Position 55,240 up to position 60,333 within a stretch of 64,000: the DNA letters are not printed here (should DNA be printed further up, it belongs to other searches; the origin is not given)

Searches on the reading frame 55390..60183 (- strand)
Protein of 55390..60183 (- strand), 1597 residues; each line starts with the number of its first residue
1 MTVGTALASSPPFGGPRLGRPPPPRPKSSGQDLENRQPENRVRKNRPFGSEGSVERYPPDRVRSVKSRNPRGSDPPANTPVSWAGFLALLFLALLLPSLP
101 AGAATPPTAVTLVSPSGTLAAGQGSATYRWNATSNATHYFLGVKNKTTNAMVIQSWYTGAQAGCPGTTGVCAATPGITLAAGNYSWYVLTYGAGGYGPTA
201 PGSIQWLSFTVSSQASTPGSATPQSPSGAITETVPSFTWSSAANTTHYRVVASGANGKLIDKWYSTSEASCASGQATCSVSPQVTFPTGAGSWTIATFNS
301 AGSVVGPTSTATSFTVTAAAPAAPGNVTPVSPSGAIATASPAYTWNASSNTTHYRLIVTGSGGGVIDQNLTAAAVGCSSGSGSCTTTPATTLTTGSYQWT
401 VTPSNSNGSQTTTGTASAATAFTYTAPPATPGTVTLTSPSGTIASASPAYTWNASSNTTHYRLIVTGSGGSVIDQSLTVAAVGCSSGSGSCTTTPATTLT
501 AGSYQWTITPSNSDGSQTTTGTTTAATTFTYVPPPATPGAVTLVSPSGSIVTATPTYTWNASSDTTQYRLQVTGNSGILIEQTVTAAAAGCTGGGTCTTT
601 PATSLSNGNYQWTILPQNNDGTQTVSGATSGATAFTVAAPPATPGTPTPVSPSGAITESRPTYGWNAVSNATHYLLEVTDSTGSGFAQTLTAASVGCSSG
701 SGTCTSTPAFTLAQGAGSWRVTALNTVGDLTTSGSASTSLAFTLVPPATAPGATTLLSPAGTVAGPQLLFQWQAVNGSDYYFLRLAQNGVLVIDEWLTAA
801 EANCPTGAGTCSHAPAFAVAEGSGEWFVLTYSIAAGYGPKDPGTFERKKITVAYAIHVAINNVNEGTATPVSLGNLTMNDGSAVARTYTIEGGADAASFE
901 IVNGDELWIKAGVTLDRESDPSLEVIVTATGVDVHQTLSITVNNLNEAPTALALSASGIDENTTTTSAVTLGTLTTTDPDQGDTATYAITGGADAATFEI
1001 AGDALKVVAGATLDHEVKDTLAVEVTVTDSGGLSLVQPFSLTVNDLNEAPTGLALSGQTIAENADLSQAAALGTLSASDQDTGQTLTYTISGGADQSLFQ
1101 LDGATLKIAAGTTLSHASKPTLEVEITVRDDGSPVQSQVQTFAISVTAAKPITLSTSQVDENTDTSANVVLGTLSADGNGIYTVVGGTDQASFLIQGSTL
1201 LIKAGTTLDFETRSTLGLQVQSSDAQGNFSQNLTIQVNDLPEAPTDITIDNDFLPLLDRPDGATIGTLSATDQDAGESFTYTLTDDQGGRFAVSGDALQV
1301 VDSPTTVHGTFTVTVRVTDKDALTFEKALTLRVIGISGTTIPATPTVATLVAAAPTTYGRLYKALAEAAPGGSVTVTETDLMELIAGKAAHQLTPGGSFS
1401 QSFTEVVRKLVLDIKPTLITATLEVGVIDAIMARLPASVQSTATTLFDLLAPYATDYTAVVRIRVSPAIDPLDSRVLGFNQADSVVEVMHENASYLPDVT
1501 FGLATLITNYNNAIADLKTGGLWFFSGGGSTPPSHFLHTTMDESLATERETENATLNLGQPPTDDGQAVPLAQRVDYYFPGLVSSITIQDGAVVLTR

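Call 58: search_protein_families(library=pfam, proteins=[window:55390-60183:-], max_evalue=0.001)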
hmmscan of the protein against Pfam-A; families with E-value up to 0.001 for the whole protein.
window:55390-60183:- (1597 aa): 2 families
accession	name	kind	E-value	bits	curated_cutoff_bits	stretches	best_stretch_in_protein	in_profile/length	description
PF00028.23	Cadherin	-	1.4e-21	77.1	28.8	2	969-1044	13-91/93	Cadherin domain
PF23592.1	Cadherin_CELSR2_9th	-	2e-06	28.3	36.8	0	967-1030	25-88/100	CELSR2-like, ninth cadherin domain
